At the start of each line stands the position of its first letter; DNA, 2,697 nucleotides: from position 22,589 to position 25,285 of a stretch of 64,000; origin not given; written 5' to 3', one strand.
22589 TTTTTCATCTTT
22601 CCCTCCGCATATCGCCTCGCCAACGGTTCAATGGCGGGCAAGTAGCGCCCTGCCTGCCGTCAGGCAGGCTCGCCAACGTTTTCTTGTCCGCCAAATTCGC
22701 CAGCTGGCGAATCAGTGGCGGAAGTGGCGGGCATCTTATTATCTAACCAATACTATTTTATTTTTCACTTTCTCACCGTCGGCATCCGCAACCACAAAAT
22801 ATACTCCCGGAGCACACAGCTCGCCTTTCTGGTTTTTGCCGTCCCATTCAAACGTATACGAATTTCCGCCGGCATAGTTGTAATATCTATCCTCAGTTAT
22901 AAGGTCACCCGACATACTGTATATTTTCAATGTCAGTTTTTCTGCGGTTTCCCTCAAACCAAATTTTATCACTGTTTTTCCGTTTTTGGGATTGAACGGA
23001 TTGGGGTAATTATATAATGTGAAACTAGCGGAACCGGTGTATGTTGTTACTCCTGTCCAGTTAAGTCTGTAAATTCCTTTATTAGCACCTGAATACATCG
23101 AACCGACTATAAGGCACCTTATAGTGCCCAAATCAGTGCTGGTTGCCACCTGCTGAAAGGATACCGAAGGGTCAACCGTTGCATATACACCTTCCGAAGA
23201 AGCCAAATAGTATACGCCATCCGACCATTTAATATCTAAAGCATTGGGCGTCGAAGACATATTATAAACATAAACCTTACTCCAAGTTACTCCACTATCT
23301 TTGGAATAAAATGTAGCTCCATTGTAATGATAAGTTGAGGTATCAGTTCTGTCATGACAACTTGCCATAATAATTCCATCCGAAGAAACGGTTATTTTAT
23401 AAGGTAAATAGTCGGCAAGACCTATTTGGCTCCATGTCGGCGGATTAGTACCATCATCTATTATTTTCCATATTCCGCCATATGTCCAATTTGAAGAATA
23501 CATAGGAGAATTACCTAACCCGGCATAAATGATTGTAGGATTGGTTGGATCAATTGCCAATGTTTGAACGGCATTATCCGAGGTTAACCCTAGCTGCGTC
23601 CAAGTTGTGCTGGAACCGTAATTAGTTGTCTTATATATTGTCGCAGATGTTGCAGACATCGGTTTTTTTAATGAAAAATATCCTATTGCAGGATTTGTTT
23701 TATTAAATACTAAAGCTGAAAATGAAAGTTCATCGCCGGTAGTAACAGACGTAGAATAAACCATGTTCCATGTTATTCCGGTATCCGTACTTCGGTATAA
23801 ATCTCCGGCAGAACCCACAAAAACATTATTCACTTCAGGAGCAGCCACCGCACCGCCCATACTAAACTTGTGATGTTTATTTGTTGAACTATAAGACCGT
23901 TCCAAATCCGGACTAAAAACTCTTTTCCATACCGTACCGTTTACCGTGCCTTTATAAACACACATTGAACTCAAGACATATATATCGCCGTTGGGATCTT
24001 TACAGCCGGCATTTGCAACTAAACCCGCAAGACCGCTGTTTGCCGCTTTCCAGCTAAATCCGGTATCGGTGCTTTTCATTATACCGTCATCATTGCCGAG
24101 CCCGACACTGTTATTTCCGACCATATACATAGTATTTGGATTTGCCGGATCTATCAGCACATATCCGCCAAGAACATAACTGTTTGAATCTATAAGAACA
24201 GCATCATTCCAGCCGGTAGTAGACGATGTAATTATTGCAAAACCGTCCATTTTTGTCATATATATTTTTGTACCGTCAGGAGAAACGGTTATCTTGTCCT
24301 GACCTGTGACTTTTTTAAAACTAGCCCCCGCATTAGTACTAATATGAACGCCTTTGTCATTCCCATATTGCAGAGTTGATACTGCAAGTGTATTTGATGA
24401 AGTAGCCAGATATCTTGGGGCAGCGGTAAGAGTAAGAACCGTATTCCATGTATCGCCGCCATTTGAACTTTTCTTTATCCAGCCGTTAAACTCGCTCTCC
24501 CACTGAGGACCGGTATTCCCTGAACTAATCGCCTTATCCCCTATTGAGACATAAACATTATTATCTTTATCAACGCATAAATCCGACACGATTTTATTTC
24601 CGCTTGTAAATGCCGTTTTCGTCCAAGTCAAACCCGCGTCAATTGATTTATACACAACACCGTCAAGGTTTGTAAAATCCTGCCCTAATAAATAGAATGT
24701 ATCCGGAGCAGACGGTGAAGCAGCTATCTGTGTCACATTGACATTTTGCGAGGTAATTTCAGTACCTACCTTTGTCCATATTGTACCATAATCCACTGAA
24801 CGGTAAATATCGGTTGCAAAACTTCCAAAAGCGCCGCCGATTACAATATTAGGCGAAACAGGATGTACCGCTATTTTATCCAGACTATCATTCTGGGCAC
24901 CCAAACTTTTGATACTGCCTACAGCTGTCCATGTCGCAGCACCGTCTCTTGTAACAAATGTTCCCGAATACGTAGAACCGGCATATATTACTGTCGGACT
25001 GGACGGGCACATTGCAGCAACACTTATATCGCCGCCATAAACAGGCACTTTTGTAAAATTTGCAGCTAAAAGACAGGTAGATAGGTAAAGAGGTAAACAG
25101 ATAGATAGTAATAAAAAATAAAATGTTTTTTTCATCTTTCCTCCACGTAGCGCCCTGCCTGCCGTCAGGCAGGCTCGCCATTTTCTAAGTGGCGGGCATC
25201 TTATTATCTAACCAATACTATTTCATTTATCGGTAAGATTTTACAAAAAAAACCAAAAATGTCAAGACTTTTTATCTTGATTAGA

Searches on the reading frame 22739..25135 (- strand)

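Call 84: search_protein_families(library=pfam, proteins=[window:22739-25135:-], max_evalue=0.001)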
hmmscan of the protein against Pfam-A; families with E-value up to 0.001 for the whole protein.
window:22739-25135:- (798 aa): 3 families
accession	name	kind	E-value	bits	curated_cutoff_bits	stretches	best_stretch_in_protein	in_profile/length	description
PF15902.12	Sortilin-Vps10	-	3.6e-20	72.6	33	1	109-239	2-118/446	Sortilin, neurotensin receptor 3,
PF13860.13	FlgD_ig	-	4.4e-08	33.4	27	1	718-786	7-76/79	FlgD Ig-like domain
PF13585.12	CHU_C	-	0.00058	20.4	27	0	723-791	20-79/86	CHU_C Type IX secretion signal domain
